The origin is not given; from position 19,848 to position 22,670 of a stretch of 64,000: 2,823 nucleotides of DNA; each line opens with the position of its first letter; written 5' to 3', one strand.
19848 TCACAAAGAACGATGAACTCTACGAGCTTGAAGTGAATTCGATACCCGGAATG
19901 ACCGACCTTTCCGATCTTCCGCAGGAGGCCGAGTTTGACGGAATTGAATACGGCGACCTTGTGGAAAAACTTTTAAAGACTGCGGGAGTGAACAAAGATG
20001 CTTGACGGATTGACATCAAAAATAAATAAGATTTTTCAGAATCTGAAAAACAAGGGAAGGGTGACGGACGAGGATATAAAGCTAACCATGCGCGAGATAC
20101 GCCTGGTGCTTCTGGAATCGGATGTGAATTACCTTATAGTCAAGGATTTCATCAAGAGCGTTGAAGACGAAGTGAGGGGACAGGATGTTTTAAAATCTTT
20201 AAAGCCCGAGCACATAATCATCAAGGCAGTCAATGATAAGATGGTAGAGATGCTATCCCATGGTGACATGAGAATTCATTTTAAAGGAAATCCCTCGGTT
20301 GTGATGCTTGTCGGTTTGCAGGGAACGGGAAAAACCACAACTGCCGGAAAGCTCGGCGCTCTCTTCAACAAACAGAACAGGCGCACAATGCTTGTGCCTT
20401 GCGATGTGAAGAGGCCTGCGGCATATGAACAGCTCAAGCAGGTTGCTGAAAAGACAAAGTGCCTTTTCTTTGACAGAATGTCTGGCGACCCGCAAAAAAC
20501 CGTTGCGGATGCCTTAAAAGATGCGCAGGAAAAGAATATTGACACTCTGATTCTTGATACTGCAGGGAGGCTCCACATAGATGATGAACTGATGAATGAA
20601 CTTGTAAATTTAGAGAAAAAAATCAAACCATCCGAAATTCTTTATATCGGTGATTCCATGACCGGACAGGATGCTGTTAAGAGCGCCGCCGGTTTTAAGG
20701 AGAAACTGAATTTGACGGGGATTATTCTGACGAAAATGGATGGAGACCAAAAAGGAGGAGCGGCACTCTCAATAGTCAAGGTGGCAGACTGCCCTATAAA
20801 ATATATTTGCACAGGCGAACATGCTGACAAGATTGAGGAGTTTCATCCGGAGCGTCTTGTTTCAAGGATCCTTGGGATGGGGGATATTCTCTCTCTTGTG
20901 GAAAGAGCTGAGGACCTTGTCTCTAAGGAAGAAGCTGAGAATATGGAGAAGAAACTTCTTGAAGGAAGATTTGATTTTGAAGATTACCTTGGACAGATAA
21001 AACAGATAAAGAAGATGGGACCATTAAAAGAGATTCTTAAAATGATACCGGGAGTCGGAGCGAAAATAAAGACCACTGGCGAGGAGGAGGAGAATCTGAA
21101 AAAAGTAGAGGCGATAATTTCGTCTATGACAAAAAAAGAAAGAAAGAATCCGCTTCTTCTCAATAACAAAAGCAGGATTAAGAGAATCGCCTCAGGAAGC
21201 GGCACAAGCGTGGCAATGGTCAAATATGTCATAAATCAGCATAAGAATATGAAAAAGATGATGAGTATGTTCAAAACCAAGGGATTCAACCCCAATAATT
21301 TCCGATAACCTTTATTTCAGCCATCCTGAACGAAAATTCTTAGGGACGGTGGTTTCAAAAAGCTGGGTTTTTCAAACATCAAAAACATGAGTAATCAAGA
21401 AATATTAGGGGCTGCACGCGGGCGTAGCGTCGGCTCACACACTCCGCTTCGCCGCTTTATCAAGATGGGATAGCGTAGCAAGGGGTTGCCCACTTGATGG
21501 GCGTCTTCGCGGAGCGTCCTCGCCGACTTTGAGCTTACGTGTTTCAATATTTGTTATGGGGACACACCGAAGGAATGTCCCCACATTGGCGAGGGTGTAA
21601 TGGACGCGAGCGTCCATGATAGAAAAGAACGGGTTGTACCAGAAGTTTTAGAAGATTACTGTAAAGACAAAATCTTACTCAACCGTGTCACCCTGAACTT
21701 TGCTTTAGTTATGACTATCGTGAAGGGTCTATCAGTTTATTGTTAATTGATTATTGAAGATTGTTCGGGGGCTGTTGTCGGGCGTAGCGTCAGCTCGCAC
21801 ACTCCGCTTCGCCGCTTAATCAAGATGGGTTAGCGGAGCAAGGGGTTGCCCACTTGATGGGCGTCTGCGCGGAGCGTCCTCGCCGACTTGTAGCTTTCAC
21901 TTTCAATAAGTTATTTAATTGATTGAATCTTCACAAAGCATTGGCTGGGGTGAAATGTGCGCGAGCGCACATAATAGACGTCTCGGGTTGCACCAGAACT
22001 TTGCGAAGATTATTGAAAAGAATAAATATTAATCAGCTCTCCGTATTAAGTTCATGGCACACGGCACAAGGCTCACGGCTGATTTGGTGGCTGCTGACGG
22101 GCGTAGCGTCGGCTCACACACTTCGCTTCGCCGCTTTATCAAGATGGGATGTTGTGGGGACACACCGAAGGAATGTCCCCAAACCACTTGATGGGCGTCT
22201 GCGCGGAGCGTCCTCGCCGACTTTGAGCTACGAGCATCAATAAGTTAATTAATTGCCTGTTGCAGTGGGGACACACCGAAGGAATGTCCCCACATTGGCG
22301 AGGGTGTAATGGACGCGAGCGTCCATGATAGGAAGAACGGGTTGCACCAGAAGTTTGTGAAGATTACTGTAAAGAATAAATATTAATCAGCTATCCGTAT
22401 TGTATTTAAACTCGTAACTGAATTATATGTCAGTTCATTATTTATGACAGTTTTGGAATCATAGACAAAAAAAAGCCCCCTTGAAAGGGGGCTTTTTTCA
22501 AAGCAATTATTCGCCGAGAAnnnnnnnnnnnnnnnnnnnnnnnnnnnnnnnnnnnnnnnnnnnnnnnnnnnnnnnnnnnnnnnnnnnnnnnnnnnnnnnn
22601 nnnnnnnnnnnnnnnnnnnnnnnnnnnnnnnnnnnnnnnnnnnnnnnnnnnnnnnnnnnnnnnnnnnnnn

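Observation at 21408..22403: Second and larger cluster of the same repeat family between ffh and the ompA-like gene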

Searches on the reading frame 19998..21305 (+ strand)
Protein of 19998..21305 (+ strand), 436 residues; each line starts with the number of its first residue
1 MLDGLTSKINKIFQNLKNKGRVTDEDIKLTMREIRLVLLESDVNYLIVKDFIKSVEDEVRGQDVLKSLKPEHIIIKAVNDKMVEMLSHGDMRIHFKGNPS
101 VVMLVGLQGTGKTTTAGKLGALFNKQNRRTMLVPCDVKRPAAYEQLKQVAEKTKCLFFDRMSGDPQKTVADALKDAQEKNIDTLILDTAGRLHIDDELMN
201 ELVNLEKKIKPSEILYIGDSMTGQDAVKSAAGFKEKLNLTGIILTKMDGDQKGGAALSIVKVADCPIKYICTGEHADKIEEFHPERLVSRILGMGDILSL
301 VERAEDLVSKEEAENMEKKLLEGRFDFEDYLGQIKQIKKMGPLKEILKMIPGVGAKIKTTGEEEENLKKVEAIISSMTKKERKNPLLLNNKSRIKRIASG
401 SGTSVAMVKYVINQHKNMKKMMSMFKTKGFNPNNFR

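Call 16: find_encoding_contigs(protein=window:19998-21305:+, flank=10000, max_places=10)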
Protein window:19998-21305:+ (436 aa): 1 contig read that carries it; 1 place shown.
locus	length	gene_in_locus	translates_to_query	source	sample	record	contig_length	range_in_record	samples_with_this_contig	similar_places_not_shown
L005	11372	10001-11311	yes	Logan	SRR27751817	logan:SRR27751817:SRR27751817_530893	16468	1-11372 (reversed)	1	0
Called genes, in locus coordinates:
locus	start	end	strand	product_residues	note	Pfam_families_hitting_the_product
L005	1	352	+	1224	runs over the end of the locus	PF01364:Peptidase_C25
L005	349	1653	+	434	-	PF19630:DUF6134 (faint), PF01841:Transglut_core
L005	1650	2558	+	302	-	-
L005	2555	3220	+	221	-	PF01791:DeoC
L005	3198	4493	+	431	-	PF02885:Glycos_trans_3N, PF00591:Glycos_transf_3, PF07831:PYNP_C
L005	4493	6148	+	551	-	PF05580:Peptidase_S55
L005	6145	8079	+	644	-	-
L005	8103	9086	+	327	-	PF02595:Gly_kinase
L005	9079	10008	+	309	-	PF01820:Dala_Dala_lig_N, PF02786:CPSase_L_D2 (faint), PF07478:Dala_Dala_lig_C, PF13535:ATP-grasp_4 (faint)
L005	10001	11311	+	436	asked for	PF02881:SRP54_N, PF13401:AAA_22 (weak), PF00448:SRP54, PF01656:CbiA (weak), PF02978:SRP_SPB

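Call 34: search_protein_families(library=pfam, proteins=[window:19998-21305:+], max_evalue=0.001)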
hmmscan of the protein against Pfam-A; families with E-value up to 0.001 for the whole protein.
window:19998-21305:+ (436 aa): 7 families
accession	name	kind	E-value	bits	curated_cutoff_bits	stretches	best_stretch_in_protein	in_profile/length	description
PF00448.28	SRP54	-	1.1e-68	231.3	22.7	1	99-293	1-196/196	SRP54-type protein, GTPase domain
PF02978.25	SRP_SPB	-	2.7e-34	117.8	27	1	324-422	1-91/91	Signal peptide binding domain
PF02881.24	SRP54_N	-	4.8e-16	59.2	22.4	1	5-82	1-75/75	SRP54-type protein, helical bundle domain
PF13401.12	AAA_22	-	2.2e-07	31.7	27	1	99-209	5-113/130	AAA domain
PF01656.29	CbiA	-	2.8e-07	31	25.4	1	109-252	9-88/125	CobQ/CobB/MinD/ParA nucleotide binding domain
PF25199.1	nSTAND_NTPase5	-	0.00047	20.5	34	0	96-184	38-127/145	Novel STAND NTPase 5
PF13191.12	AAA_16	-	0.00068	20.6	32.6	0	94-182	19-103/167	AAA ATPase domain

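Call 39: find_homologous_proteins(query=window:19998-21305:+, max_evalue=1e-100)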
Query window:19998-21305:+ (436 aa): 7437 proteins with E <= 1e-100 among 8000 candidates; the best 120 are listed.
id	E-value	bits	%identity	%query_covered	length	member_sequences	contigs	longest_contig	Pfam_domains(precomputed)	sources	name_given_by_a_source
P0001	1.2e-278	942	100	100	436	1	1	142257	PF02881.25,PF02978.27,PF01656.30,PF13401.13,PF00448.29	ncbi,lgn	ncbi:MAG: signal recognition particle protein [bacterium]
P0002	5.2e-243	824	86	100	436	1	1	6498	PF02881.25,PF02978.27,PF01656.30,PF13401.13,PF00448.29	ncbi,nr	ncbi:MAG: signal recognition particle protein [bacterium]|nr:signal recognition particle protein [ba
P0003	6.1e-234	795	83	100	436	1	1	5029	PF02881.25,PF02978.27,PF01656.30,PF00448.29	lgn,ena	-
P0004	1.3e-231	787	82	100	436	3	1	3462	PF06414.19,PF02881.25,PF02978.27,PF01656.30,PF13401.13,PF00448.29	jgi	-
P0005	1.4e-229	780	82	100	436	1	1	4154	PF02881.25,PF02978.27,PF01656.30,PF00004.36,PF13401.13,PF00448.29,PF25199.2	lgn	-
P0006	2.3e-227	773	82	100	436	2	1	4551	PF02881.25,PF02978.27,PF01656.30,PF00004.36,PF13401.13,PF00448.29,PF25199.2,PF13191.13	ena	-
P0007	5.5e-219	745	79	100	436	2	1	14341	PF02881.25,PF02978.27,PF01656.30,PF13401.13,PF00448.29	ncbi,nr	ncbi:MAG: signal recognition particle protein [bacterium (Candidatus Stahlbacteria) CG23_combo_of_CG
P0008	2.1e-186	638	69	100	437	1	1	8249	PF02881.25,PF02978.27,PF01656.30,PF01591.25,PF13401.13,PF00448.29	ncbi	-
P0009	7.9e-178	610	65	98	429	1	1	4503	PF02881.25,PF02978.27,PF01656.30,PF00448.29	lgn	-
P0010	1.5e-176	606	64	98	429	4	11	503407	PF02881.25,PF02978.27,PF01656.30,PF13401.13,PF00448.29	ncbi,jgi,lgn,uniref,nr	ncbi:MAG: signal recognition particle protein [bacterium]|uniref:Signal recognition particle protein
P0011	5.2e-176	604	64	94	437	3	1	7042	PF02881.25,PF02978.27,PF01656.30,PF13401.13,PF00448.29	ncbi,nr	ncbi:MAG: signal recognition particle protein [candidate division WOR-3 bacterium]|nr:signal recogni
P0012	5.7e-175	600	63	94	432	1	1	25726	PF02881.25,PF02978.27,PF01656.30,PF13401.13,PF00448.29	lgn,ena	-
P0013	1.2e-174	599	64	94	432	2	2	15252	PF02881.25,PF02978.27,PF01656.30,PF13401.13,PF00448.29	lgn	-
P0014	2.8e-174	598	64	94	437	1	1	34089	PF02881.25,PF02978.27,PF01656.30,PF13401.13,PF00448.29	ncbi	ncbi:MAG: signal recognition particle protein [bacterium]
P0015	5.8e-174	597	64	100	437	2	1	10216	PF02881.25,PF02978.27,PF01656.30,PF00448.29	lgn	-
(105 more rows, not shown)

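Call 40: find_encoding_contigs(protein=P0002, flank=10000, max_places=3)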
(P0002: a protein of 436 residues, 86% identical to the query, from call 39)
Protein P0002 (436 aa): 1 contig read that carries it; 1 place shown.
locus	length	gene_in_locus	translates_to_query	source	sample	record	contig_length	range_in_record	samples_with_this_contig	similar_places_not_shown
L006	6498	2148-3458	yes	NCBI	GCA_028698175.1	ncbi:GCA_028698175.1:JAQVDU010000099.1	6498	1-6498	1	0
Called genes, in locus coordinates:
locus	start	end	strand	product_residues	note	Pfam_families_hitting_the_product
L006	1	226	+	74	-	?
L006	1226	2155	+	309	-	PF01820:Dala_Dala_lig_N, PF07478:Dala_Dala_lig_C, PF02655:ATP-grasp_3 (weak)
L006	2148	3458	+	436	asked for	PF02881:SRP54_N, PF13401:AAA_22 (weak), PF00448:SRP54, PF01656:CbiA (weak), PF02978:SRP_SPB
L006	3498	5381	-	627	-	PF13620:CarboxypepD_reg (weak), PF13715:CarbopepD_reg_2 (faint), PF08308:PEGA (faint), PF13620:CarboxypepD_reg (weak), PF00691:OmpA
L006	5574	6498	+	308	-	PF00478:IMPDH (faint), PF03060:NMO, PF01180:DHO_dh (weak)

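Call 41: find_encoding_contigs(protein=P0007, flank=10000, max_places=3)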
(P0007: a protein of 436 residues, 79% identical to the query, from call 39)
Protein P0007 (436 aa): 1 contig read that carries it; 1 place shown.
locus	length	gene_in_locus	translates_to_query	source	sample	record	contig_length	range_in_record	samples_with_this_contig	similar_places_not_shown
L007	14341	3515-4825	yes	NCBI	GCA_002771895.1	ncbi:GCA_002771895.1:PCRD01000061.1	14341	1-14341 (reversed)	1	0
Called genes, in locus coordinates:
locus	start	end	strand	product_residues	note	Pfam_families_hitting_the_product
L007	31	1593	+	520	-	-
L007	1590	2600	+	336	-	PF02595:Gly_kinase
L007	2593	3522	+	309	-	PF02655:ATP-grasp_3 (faint), PF01820:Dala_Dala_lig_N, PF07478:Dala_Dala_lig_C, PF13535:ATP-grasp_4 (faint)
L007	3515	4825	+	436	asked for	PF02881:SRP54_N, PF13401:AAA_22 (faint), PF00448:SRP54, PF01656:CbiA (weak), PF02978:SRP_SPB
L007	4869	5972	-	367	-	PF13620:CarboxypepD_reg, PF13715:CarbopepD_reg_2 (weak), PF00691:OmpA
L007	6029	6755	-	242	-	-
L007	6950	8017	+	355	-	PF00478:IMPDH (faint), PF03060:NMO, PF01070:FMN_dh (weak), PF01180:DHO_dh (weak)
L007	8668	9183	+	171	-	PF12950:TaqI_C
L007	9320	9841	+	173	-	PF02620:YceD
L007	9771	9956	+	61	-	PF01783:Ribosomal_L32p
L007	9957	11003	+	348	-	PF02504:FA_synthesis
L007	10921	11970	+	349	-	PF00108:Thiolase_N, PF07451:SpoVAD (weak), PF08545:ACP_syn_III, PF08541:ACP_syn_III_C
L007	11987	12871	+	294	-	PF00698:Acyl_transf_1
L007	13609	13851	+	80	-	PF00550:PP-binding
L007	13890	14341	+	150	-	PF00109:ketoacyl-synt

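Call 42: find_encoding_contigs(protein=P0003, flank=10000, max_places=3)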
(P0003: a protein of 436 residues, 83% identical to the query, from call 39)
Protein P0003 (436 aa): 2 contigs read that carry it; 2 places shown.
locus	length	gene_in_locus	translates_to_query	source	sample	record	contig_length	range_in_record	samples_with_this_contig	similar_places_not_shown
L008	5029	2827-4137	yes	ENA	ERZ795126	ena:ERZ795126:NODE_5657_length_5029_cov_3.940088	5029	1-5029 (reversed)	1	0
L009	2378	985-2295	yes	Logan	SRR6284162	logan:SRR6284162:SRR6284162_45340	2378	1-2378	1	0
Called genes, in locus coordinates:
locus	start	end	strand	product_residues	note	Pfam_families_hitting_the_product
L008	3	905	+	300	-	?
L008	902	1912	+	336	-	PF02595:Gly_kinase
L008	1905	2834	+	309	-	PF01820:Dala_Dala_lig_N, PF02655:ATP-grasp_3 (weak), PF07478:Dala_Dala_lig_C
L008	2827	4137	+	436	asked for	PF02881:SRP54_N, PF00448:SRP54, PF01656:CbiA (weak), PF02978:SRP_SPB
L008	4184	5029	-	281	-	?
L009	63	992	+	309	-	PF01820:Dala_Dala_lig_N, PF02655:ATP-grasp_3 (weak), PF07478:Dala_Dala_lig_C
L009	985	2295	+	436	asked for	PF02881:SRP54_N, PF00448:SRP54, PF01656:CbiA (weak), PF02978:SRP_SPB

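Call 70: find_encoding_contigs(protein=P0004, flank=10000, max_places=3)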
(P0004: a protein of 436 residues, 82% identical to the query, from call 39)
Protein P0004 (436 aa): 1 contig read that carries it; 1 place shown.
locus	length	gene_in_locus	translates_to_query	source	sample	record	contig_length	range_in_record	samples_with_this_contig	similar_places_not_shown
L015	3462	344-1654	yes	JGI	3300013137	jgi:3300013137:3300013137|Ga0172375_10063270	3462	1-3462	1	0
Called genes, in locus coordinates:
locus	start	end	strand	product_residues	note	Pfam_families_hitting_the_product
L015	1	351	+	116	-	?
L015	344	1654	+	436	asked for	PF02881:SRP54_N, PF06414:Zeta_toxin (weak), PF13401:AAA_22 (weak), PF00448:SRP54, PF01656:CbiA, PF02978:SRP_SPB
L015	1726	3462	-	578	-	?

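Call 71: find_encoding_contigs(protein=P0005, flank=10000, max_places=3)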
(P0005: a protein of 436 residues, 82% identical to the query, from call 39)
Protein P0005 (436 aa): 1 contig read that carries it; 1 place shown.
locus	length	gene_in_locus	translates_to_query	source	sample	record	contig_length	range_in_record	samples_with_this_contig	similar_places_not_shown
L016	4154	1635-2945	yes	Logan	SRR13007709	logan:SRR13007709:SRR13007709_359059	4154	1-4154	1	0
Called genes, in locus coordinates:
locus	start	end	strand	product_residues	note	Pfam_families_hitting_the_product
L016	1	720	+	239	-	?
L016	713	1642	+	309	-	PF01820:Dala_Dala_lig_N, PF02655:ATP-grasp_3 (weak), PF14397:ATPgrasp_ST (faint), PF07478:Dala_Dala_lig_C, PF13535:ATP-grasp_4 (weak)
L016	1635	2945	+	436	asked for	PF02881:SRP54_N, PF25199:nSTAND_NTPase5 (faint), PF13401:AAA_22 (weak), PF00004:AAA (faint), PF00448:SRP54, PF01656:CbiA (weak), PF02978:SRP_SPB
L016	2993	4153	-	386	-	?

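Call 72: find_encoding_contigs(protein=P0006, flank=10000, max_places=3)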
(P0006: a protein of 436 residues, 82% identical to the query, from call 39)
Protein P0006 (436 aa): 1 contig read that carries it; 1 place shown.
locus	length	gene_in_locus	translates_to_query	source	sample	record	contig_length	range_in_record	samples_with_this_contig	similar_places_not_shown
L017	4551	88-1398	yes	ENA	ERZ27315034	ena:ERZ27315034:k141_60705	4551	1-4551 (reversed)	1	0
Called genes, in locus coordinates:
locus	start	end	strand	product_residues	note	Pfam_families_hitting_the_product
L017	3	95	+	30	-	?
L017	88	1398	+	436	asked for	PF02881:SRP54_N, PF13191:AAA_16 (weak), PF25199:nSTAND_NTPase5 (faint), PF13401:AAA_22, PF00004:AAA (faint), PF00448:SRP54, PF01656:CbiA (weak), PF02978:SRP_SPB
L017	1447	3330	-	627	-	PF13620:CarboxypepD_reg (weak), PF13715:CarbopepD_reg_2 (faint), PF13620:CarboxypepD_reg (weak), PF05359:DUF748 (faint), PF00691:OmpA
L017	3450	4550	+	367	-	PF00999:Na_H_Exchanger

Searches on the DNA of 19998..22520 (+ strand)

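Call 7: search_rna_families(source=window, start=21300, end=22520, threshold=evalue, max_evalue=10, show_alignments=3)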
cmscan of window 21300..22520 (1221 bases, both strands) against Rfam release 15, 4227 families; matches with E-value up to 10: 34.
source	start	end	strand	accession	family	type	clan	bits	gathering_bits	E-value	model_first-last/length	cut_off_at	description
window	22421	22501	+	RF01859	Phe_leader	Cis-reg; leader;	-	35.3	55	0.00075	1-125/125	no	Phenylalanine leader peptide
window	22425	22503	+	RF02059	STnc50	Gene; sRNA;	-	28.5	55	0.021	1-84/84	no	Salmonella enterica sRNA STnc40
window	22467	22520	-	RF00106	RNAI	Gene; antisense;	-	27.3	47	0.011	49-102/102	5'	RNAI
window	22395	22498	+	RF04180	BTnc231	Gene; sRNA;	-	26.8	80.4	0.0043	1-154/154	no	Bacteroides sRNA BTnc231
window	22410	22502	+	RF02064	STnc370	Gene; sRNA;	-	26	54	0.73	1-71/71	no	Enterobacterial sRNA STnc370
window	22399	22501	+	RF00506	Thr_leader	Cis-reg; leader;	-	24.6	55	0.048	1-118/118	no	Threonine operon leader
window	22419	22500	+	RF00106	RNAI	Gene; antisense;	-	24.6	47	0.048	1-102/102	no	RNAI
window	22464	22520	-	RF01772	rnk_pseudo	Cis-reg; leader;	-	24.4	55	0.15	46-108/108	5'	Pseudomonas rnk leader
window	22336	22505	+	RF02053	STnc430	Gene; sRNA;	-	23.9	47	0.38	1-162/162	no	Enterobacterial sRNA STnc430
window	22368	22503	+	RF02084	STnc130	Gene; sRNA;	-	23.7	55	0.66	1-135/135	no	Enterobacteria sRNA STnc130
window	22466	22520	-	RF01859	Phe_leader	Cis-reg; leader;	-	22.7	55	0.46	56-125/125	5'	Phenylalanine leader peptide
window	22419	22509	+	RF00121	MicC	Gene; sRNA;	-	22.5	90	1.3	1-123/123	no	MicC RNA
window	22421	22501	-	RF01770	rimP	Cis-reg; leader;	-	22.3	47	0.67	28-102/102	no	Gammaprotebacteria rimP leader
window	22435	22505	+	RF02075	STnc230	Gene; sRNA;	-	22.1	50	1.9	1-83/83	no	Enterobacterial sRNA STnc230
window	22369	22498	+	RF02747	FtrA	Gene; sRNA;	-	22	134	2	1-111/111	no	Francisella sRNA A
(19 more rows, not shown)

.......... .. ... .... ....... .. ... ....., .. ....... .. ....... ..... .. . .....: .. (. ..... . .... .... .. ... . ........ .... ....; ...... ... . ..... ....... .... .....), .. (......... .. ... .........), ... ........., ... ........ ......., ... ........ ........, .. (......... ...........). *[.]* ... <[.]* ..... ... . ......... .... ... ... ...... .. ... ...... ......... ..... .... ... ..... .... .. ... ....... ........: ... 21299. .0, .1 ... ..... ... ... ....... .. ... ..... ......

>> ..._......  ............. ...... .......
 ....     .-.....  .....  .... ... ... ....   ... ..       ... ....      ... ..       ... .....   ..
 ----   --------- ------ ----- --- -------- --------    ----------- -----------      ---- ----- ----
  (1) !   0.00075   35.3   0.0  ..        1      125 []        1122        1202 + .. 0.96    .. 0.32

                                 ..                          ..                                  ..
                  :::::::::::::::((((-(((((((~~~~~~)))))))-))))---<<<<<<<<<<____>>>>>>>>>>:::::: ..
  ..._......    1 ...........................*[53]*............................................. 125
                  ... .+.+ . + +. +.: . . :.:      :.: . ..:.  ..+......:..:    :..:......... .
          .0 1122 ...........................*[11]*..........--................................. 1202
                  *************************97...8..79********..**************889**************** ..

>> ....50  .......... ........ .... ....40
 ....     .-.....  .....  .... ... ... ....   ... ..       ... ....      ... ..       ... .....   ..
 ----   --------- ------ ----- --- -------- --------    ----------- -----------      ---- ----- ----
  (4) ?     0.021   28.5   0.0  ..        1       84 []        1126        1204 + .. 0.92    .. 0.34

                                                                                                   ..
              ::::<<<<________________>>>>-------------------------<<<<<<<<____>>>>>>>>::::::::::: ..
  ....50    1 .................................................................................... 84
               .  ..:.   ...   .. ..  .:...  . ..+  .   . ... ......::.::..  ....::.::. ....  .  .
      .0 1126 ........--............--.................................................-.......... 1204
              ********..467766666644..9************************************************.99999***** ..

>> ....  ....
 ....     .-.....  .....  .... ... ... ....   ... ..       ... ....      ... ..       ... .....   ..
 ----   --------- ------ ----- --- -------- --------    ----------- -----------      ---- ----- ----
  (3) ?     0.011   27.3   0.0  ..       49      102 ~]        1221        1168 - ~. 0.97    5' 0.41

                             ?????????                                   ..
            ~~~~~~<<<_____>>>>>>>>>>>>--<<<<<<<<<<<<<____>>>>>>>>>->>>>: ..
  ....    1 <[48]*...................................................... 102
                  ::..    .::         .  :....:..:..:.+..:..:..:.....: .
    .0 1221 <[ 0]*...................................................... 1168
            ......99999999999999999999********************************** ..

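Call 51: search_dna_similar(query=window:21309-22467:+, collection=plasmids, mode=distant, max_evalue=0.001)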
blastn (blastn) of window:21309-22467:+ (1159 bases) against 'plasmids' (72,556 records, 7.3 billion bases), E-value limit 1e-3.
No match.

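Call 52: search_dna_similar(query=window:21309-22467:+, collection=phages, mode=distant, max_evalue=0.001)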
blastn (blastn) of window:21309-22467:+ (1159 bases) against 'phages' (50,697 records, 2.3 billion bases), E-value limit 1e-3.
No match.

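Call 69: search_rna_families(sources=[L001, L002, L003, L004, L007, L010], threshold=evalue, max_evalue=0.01)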
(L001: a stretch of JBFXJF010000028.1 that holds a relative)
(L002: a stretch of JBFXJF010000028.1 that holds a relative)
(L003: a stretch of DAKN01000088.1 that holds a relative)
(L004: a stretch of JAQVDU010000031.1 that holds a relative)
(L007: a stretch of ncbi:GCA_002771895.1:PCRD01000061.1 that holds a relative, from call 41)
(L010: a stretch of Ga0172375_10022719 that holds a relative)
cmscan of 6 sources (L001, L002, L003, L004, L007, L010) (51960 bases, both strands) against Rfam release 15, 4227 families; matches with E-value up to 0.01: 0.
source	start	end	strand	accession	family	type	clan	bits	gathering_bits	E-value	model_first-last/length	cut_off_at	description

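Call 101: search_dna_similar(query=window:22040-22400:+, collection=ecoli_genomes, mode=distant, max_evalue=0.01, max_rows=5)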
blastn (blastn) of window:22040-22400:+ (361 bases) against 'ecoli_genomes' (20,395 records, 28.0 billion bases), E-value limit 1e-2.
No match.
